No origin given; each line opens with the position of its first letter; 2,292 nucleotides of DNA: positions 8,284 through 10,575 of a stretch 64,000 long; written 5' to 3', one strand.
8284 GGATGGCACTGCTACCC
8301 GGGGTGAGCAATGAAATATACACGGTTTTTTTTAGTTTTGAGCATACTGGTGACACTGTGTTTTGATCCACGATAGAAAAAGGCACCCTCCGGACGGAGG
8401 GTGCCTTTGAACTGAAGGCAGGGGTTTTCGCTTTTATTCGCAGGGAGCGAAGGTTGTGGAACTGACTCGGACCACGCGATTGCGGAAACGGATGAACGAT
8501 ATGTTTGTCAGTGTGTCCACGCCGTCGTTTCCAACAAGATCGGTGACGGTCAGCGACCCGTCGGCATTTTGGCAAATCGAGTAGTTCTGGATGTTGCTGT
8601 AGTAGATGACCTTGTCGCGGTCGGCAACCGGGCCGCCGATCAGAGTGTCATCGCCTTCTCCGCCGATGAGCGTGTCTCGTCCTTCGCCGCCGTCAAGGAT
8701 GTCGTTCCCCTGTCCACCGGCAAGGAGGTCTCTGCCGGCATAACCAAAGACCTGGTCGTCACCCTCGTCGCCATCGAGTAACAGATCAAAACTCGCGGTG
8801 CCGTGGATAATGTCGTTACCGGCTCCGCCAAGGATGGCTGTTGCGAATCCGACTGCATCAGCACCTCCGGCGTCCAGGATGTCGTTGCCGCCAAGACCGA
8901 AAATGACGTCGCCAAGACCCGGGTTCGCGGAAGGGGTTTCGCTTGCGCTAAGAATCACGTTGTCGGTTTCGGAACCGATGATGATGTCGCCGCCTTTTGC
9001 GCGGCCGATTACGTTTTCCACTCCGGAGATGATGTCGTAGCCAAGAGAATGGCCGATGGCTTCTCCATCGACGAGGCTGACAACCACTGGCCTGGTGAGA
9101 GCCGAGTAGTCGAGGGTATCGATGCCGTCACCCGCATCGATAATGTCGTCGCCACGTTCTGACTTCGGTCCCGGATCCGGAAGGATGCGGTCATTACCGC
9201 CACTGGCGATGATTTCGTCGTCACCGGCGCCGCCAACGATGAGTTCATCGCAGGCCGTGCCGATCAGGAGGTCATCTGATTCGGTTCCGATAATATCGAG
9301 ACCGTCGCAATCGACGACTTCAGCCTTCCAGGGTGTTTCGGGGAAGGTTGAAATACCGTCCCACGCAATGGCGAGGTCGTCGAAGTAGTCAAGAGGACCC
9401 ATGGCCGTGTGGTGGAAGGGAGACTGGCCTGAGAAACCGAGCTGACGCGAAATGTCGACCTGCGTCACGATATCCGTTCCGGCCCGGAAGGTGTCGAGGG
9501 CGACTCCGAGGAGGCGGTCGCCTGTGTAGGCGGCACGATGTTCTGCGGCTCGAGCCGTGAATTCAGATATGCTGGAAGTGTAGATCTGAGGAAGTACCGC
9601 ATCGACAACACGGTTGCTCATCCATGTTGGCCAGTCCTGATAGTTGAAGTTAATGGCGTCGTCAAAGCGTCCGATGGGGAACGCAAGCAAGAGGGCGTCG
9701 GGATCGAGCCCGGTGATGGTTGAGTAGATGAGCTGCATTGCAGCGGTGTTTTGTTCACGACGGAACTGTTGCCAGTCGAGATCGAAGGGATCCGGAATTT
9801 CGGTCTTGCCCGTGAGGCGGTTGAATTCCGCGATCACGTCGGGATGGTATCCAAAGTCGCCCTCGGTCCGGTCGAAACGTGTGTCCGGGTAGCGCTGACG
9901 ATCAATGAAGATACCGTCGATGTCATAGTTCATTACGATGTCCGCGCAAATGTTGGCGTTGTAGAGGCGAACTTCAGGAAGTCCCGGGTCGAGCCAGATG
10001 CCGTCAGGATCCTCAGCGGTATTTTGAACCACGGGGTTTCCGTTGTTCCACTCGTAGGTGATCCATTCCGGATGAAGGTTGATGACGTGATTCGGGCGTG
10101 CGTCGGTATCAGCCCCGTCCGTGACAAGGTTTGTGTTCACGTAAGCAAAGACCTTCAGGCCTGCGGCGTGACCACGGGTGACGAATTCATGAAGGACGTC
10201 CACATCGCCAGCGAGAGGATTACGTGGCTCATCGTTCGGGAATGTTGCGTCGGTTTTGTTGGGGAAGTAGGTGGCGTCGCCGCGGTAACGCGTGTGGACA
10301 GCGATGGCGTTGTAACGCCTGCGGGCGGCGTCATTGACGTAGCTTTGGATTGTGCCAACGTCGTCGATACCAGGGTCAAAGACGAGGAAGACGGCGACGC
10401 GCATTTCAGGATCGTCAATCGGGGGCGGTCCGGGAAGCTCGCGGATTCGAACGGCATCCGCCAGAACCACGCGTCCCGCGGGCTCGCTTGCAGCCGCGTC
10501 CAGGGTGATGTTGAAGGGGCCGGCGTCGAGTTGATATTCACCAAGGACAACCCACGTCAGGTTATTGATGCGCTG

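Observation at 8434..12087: Chimeric 1217-aa secreted protein: duplicated CBM-like domains + GHL10 (UPF0748) hydrolase-like core + RTX Ca-binding repeats, with no type I secretion genes nearby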

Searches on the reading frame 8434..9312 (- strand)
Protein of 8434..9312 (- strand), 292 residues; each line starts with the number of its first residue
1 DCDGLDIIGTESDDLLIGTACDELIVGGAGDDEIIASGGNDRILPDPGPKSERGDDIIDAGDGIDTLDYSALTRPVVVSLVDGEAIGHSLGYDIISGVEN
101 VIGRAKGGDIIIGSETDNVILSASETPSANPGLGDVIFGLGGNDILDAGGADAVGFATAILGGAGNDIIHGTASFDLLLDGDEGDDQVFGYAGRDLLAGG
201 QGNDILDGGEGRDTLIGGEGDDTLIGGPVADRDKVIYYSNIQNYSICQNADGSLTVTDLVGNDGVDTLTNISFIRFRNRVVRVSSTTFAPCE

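Call 42: search_protein_families(library=pfam, proteins=[window:8434-9312:-], max_evalue=1)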
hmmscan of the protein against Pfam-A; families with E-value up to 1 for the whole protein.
window:8434-9312:- (292 aa): 1 family
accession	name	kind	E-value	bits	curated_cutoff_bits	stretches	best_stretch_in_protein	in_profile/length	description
PF00353.25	HemolysinCabind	-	5.9e-19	68.1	23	6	199-228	2-31/36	RTX calcium-binding nonapeptide repeat (4 copies)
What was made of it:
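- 8623..9312 (-): RTX calcium-binding beta-roll region, aa 926-1155: two repeat blocks plus a linker, with the conserved pair C927/C946. HemolysinCabind, 6 stretches, E 5.9e-19 (call 42).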

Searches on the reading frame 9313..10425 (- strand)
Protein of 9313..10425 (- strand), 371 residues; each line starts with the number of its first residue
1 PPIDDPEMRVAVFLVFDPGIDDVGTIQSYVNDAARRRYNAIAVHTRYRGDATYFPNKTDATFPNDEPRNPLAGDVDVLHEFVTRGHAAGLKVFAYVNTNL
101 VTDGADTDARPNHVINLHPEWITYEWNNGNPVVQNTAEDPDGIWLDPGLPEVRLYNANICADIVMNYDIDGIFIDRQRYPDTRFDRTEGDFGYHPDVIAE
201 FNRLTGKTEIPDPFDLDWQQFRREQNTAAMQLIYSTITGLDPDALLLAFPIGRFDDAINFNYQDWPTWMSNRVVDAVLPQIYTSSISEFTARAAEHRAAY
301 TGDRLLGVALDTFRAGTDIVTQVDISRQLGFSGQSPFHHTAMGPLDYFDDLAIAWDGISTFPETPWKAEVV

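Call 25: search_solved_structures(query=A3, max_evalue=1, show_alignments=3)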
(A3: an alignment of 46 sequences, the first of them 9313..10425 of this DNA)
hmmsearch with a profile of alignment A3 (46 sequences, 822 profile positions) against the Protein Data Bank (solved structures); distinct sequences matched with E-value up to 1: 3.
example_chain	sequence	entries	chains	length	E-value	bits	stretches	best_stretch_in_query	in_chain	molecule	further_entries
6f2p_A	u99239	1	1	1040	7.1e-12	47.5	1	208-360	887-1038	Paenibacillus xanthan lyase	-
5oq2_A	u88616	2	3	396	4.4e-11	44.9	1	368-550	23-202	Cwp19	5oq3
1nn7_A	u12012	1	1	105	0.6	11.4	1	541-565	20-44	potassium channel Kv4.2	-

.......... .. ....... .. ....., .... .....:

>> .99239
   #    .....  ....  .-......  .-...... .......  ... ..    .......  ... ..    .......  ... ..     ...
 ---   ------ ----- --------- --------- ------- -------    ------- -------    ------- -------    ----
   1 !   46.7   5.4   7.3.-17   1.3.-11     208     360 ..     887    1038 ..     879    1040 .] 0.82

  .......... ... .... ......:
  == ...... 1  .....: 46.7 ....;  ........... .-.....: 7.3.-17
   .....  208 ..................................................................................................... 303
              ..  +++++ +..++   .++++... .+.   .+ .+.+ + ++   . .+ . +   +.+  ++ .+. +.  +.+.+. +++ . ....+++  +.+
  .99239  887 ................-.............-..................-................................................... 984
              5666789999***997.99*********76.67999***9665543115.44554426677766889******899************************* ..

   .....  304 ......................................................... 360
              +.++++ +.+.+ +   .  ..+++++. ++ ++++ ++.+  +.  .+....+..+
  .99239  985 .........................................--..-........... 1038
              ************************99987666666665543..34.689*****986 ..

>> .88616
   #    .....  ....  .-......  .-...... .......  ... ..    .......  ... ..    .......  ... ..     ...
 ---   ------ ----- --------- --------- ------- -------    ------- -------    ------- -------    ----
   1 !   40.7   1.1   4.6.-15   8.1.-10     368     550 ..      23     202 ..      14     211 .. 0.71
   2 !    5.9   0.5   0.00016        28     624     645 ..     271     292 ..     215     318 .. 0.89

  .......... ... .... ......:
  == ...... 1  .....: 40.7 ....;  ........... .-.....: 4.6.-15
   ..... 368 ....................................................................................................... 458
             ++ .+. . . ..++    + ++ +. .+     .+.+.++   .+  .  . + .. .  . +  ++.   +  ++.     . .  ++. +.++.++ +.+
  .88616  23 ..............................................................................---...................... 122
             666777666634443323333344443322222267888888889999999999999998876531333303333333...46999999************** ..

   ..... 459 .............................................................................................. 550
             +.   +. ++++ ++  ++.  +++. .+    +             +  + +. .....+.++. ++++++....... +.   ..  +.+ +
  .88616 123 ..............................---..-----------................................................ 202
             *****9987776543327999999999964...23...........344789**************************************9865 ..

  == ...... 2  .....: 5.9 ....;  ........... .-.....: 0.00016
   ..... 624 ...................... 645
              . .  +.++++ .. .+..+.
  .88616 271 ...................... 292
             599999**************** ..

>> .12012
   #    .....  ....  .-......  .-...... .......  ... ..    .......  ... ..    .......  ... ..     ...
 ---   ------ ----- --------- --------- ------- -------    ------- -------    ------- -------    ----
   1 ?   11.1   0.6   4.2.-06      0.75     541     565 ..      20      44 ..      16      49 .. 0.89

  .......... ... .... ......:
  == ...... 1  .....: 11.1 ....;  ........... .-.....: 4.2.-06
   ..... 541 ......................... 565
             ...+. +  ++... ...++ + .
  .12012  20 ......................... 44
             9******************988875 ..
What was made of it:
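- On Golvesin_C / CBM6-35-36-like domain (PF25275): Matches 6f2p residues 887-1038, E 7e-12 (call 25).
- Closest known: Cwp19 of Clostridioides difficile. Same: Both share the NYDIDG…D…YP segment and PQ(I/L)Y (call 25).
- Golvesin_C also occurs on a xanthan lyase (call 25).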

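Call 43: find_related_loci(query=A3, collection=genome_contigs, flank=8000)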
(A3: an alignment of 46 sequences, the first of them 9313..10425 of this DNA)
Query A3 (371 aa) in genome_contigs; peptide patterns used: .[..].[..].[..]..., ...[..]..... (x = any residue, [..] = any of these).
122 stretches matched a pattern; 28 encode a relative of the query (tblastn E <= 1e-3); 27 distinct loci.
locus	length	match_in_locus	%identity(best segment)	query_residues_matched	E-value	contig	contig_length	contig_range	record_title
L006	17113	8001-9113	80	1-371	0e+0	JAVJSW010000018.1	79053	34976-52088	MAG: Sumerlaeia bacterium isolate G1-WW12-26 k141_4666, whole genome shotgun sequence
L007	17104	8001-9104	68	1-369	8e-170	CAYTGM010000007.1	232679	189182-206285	MAG TPA_asm: uncultured Candidatus Sumerlaeota bacterium isolate SRP321284_co1_38 genome assembly, contig: NODE_42_lengt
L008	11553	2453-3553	59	1-368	8e-154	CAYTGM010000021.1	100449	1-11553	MAG TPA_asm: uncultured Candidatus Sumerlaeota bacterium isolate SRP321284_co1_38 genome assembly, contig: NODE_216_leng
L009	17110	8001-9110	58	1-371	9e-152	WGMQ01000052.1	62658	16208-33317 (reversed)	MAG: bacterium isolate RI_26 c_000000087019, whole genome shotgun sequence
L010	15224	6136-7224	59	4-367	6e-148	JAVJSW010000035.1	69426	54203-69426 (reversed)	MAG: Sumerlaeia bacterium isolate G1-WW12-26 k141_34792, whole genome shotgun sequence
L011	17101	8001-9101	58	1-368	3e-146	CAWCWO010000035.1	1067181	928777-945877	MAG: uncultured proteobacterium isolate MFD03250.bin.1.164 genome assembly, contig: contig_6327, whole genome shotgun se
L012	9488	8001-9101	57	1-369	3e-145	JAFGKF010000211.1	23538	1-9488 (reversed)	MAG: Candidatus Sumerlaeota bacterium isolate Zod_Metabat.321 k87_3817941, whole genome shotgun sequence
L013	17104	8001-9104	57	1-369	1e-141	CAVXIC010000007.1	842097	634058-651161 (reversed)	MAG: uncultured bacterium isolate MFD03250.bin.1.10 genome assembly, contig: contig_15233, whole genome shotgun sequence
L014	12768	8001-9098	57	1-367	6e-142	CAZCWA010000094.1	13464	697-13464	MAG TPA_asm: uncultured Myxococcaceae bacterium isolate SRP220891_co3_132 genome assembly, contig: NODE_6733_length_1346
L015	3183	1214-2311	55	1-367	6e-146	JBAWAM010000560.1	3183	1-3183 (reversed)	MAG: Myxococcaceae bacterium isolate MFD05674_ilm_asm_bin19 k127_74392, whole genome shotgun sequence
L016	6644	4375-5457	57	8-369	3e-140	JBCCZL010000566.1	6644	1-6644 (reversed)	MAG: Myxococcota bacterium isolate P01_F01_bin.34 k141_2709470_length_6644_cov_9.0000, whole genome shotgun sequence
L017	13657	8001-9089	55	4-368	2e-138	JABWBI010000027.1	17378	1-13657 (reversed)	MAG: Candidatus Sumerlaeia bacterium isolate MAG_26 scaffold_3490, whole genome shotgun sequence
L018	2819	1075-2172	56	1-367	4e-145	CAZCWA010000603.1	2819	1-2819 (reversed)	MAG TPA_asm: uncultured Myxococcaceae bacterium isolate SRP220891_co3_132 genome assembly, contig: NODE_92103_length_281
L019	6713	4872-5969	56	1-367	3e-138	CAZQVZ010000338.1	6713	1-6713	MAG TPA_asm: uncultured Myxococcaceae bacterium isolate SRP220891_co3_145 genome assembly, contig: NODE_21338_length_671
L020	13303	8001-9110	55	1-371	7e-138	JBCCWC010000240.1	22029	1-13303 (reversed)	MAG: Myxococcota bacterium isolate P01_E01_bin.52 k141_191363_length_22029_cov_13.0000, whole genome shotgun sequence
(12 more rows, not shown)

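Call 48: predict_structure(alignment_id=A3)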
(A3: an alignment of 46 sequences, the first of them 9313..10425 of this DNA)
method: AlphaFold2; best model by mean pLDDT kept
length: 371 residues; sequences in the alignment: 46
mean_pLDDT: 95.3   pTM: 0.93
mean pLDDT of the five models: 95.3, 94.7, 94.6, 93.7, 91.1
residues with pLDDT >= 90: 344; 70-90: 22; 50-70: 5; < 50: 0
segments of 3 or more residues with pLDDT < 50: none
pLDDT, mean of each block of 10 residues (from residue 1): 92 96 98 97 96 97 94 97 98 98 93 94 95 92 96 98 98 96 78 97 97 95 97 97 97 92 95 97 98 98 97 96 98 96 96 95 89 57
secondary structure, 60 per line:
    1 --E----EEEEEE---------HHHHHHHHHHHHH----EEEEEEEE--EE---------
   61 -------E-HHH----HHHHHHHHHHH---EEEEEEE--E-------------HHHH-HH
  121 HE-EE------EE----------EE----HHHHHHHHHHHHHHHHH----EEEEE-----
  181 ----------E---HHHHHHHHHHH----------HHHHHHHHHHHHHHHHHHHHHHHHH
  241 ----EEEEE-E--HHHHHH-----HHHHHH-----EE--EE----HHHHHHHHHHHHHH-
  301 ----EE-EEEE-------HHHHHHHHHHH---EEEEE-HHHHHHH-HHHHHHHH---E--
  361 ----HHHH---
elements in order: E8-13 H23-35 E40-47 H77-87 E91-97 H114-117 H150-166 E171-175 H195-205 H216-240 E245-249 H254-259 H265-270 H286-299 E308-311 H319-329 E333-337 H339-345 H347-354 H365-368
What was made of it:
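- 9313..10425 (-): GHL10-type (beta/alpha)8 barrel, aa 555-925, of the DRxRYP subfamily (D729 R730 R732). AF2 pLDDT 95.3 (call 48).
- Active-site geometry is inferred only from strand positions (call 48).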

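Call 50: fold_search(model_id=the predicted structure, library=pdb)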
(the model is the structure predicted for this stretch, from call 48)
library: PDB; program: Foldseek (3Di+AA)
matches with E <= 10: 1798; with E <= 0.001: 617
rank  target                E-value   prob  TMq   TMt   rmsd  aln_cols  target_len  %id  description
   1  5oq2_A                1.9e-22  1.00  0.74  0.76   3.7       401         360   20  Se-SAD structure of the functional region of Cwp19 from Clostridium difficile (released 2017-11-01)
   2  5oq2_B                7.1e-21  1.00  0.72  0.74   5.1       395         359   19  Se-SAD structure of the functional region of Cwp19 from Clostridium difficile (released 2017-11-01)
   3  5oq3                  1.5e-20  1.00  0.75  0.78   3.0       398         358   19  High resolution structure of the functional region of Cwp19 from Clostridium difficile (released 2017-11-01)
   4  4p7q                  2.2e-11  1.00  0.69  0.71   4.4       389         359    9  Structure of Escherichia coli PgaB C-terminal domain in complex with N-acetylglucosamine (released 2014-07-02)
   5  4p7n                  4.7e-11  1.00  0.69  0.70   4.9       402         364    9  Structure of Escherichia coli PgaB C-terminal domain in complex with glucosamine (released 2014-07-02)
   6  6au1_A                1.5e-10  1.00  0.61  0.64   5.8       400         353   14  Structure of the PgaB (BpsB) glycoside hydrolase domain from Bordetella bronchiseptica (released 2018-04-18)
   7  4f9d_A                1.7e-10  1.00  0.59  0.39   6.8       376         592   10  Structure of Escherichia coli PgaB 42-655 in complex with nickel (released 2012-07-25)
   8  4p7o_B                1.8e-10  1.00  0.66  0.70   4.8       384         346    9  Structure of Escherichia coli PgaB C-terminal domain, P1 crystal form (released 2014-07-02)
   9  4p7l                  2.0e-10  1.00  0.68  0.70   4.7       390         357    9  Structure of Escherichia coli PgaB C-terminal domain, P212121 crystal form (released 2014-07-02)
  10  6s04_B                2.0e-10  1.00  0.62  0.47   6.9       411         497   15  Crystal structure of an inverting family GH156 exosialidase from uncultured bacterium pG7 in complex with N-glycolylne (released 2019-11-06)
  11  6s00_A                2.4e-10  1.00  0.62  0.47   6.7       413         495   15  Crystal structure of an inverting family GH156 exosialidase from uncultured bacterium pG7 in complex with N-acetylneur (released 2019-11-06)
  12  4f9j_A                2.6e-10  1.00  0.60  0.39   6.4       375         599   10  Structure of Escherichia coli PgaB 42-655 in complex with iron (released 2012-07-25)
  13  4p7o_A                6.2e-10  1.00  0.67  0.71   4.8       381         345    9  Structure of Escherichia coli PgaB C-terminal domain, P1 crystal form (released 2014-07-02)
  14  6rzd_A                7.4e-10  1.00  0.61  0.47   6.9       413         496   15  Crystal structure of an inverting family GH156 exosialidase from uncultured bacterium pG7 (released 2019-11-06)
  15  3voc                  8.4e-10  1.00  0.61  0.55   6.2       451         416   10  Crystal structure of the catalytic domain of beta-amylase from paenibacillus polymyxa (released 2013-02-20)
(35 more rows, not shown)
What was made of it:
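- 9313..10425 (-): Best fold match is Cwp19 (5oq2/5oq3), TM 0.72-0.78, E 2e-22, followed by PgaB GH153 and GH156 (call 50).
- On Pfam GHL10 (PF02638; Cwp19/DigH family): Foldseek places 5oq2/5oq3 first, TM 0.72-0.78, E 2e-22 (calls 48, 50).
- Closest known: Cwp19 of Clostridioides difficile. Same: The (beta/alpha)8 barrel is the same, TM 0.72-0.78, E 2e-22 (call 50).
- Closest known: PgaB C-terminal domain. Same: They are the next-best structural neighbours of the barrel, TM 0.6-0.7, E about 1e-10 (call 50).
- The barrel model has pLDDT 95.3 and its best match is Cwp19, TM 0.72-0.78 (calls 48, 50).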

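Call 77: search_protein_families(library=ncbifam, proteins=[window:9313-10425:-], max_evalue=0.01)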
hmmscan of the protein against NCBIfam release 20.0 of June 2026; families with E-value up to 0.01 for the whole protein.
window:9313-10425:- (371 aa): 0 families

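Call 79: find_homologous_proteins(query=window:9313-10425:-, max_evalue=0.00001)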
Query window:9313-10425:- (371 aa): 30 proteins with E <= 0.00001 among 4472 candidates.
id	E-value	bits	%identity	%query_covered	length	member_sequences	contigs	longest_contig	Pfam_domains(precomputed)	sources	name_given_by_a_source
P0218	8.8e-135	468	55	98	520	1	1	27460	PF14871.13,PF02638.22,PF25275.2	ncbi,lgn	-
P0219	4.1e-131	456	54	98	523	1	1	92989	PF14871.13,PF02638.22,PF25275.2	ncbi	ncbi:MAG: family 10 glycosylhydrolase [Sumerlaeia bacterium]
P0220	1.1e-125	438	53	98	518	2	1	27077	PF14871.13,PF02638.22,PF25275.2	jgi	jgi:uncharacterized lipoprotein YddW (UPF0748 family)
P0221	6.3e-125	436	53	93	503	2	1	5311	PF02638.22,PF25275.2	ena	-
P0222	1.5e-124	434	54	97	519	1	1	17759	PF02638.22,PF25275.2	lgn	-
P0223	1.7e-124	434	52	99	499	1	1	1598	PF14871.13,PF02638.22,PF25275.2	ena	-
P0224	1.5e-119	418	50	99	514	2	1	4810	PF02638.22,PF25275.2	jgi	-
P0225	1.3e-115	405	50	93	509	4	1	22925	PF14871.13,PF02638.22,PF25275.2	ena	-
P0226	2.3e-112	394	50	93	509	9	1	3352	PF14871.13,PF02638.22,PF25275.2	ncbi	-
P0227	8.1e-98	346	62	66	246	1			PF14871.13,PF02638.22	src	-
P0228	9.6e-88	313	54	70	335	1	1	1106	PF02638.22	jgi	jgi:hypothetical protein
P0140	4.1e-79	285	60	60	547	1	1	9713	PF14871.13,PF02638.22,PF25275.2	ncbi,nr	ncbi:MAG: family 10 glycosylhydrolase, partial [Acidimicrobiia bacterium]|nr:family 10 glycosylhydro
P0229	5.0e-76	275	53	61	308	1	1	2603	PF02638.22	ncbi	ncbi:MAG: family 10 glycosylhydrolase, partial [Acidimicrobiales bacterium]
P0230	7.4e-70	254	52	58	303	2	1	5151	PF02638.22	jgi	jgi:hypothetical protein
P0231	6.1e-43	166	35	95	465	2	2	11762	PF02638.22,PF13200.13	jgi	jgi:uncharacterized lipoprotein YddW (UPF0748 family)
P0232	1.7e-42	164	39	71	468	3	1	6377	PF02638.22,PF13200.13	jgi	jgi:uncharacterized lipoprotein YddW (UPF0748 family)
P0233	1.9e-41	161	38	71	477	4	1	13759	PF02638.22,PF13200.13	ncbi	-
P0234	9.1e-34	135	38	71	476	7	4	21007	PF14871.13,PF02638.22,PF13199.13,PF13200.13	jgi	jgi:uncharacterized lipoprotein YddW (UPF0748 family)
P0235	6.1e-33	133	33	72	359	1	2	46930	PF02638.22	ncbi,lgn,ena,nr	ncbi:MAG: family 10 glycosylhydrolase [Candidatus Cloacimonetes bacterium]|nr:family 10 glycosylhydr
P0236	2.2e-30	124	32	92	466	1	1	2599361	PF14871.13,PF02638.22,PF13200.13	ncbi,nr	ncbi:MAG: family 10 glycosylhydrolase [Candidatus Coatesbacteria bacterium]|nr:MAG: family 10 glycos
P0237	1.5e-27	115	29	77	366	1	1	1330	PF14871.13,PF02638.22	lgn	-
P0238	1.8e-26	111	30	85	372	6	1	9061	PF02638.22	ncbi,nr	ncbi:MAG TPA: hypothetical protein ENG70_04365 [Candidatus Cloacimonetes bacterium]|nr:hypothetical 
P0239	1.2e-23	102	27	90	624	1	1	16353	PF02638.22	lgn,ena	-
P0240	2.7e-21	94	27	91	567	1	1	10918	PF02638.22,PF13199.13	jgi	-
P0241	3.4e-19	88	27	76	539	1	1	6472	PF02638.22,PF13620.13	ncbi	-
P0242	1.6e-12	66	27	92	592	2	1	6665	PF02638.22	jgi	jgi:uncharacterized lipoprotein YddW (UPF0748 family)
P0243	1.1e-8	53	26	89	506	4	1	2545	PF02638.22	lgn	-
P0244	1.1e-6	46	24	81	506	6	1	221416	PF02638.22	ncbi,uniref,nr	ncbi:glycoside hydrolase family 10 protein [Maribacter luteus]|uniref:glycoside hydrolase family 10 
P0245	3.3e-6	45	24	81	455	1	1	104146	PF02638.22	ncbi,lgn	-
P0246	7.3e-6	44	25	89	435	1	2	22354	PF02638.22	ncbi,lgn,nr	ncbi:MAG: hypothetical protein D6706_11150 [Chloroflexi bacterium]|nr:MAG: hypothetical protein D670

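Call 85: search_protein_families(library=pfam, proteins=[L009:5169-9404:+], max_evalue=0.01)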
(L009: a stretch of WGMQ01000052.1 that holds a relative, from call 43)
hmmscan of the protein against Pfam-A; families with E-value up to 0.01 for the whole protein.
L009:5169-9404:+ (1411 aa): 5 families
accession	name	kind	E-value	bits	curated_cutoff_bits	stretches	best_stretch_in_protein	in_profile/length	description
PF20597.4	pAdhesive_15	-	1.6e-54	185.9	23.8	1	292-534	3-253/254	Putative Ice-binding-like adhesive domain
PF25275.1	Golvesin_C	-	2.8e-32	112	31.6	1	810-938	1-130/132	Golvesin C-terminal domain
PF02638.21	GHL10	-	2.1e-25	89.9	27.9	1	969-1238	21-274/311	Glycosyl hydrolase-like 10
PF14871.12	GHL6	-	7e-10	39.7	35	1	971-1118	4-131/132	Hypothetical glycosyl hydrolase 6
PF21254.3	AGA-YXIM_GBD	-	0.0012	19.2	27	0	828-879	41-91/138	Beta-agarase/YXIM esterase-like, galactose-binding domain-like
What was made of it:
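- One clade member (L009) has an inserted ice-binding-like adhesive domain, pAdhesive_15, E 1.6e-54 (call 85).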
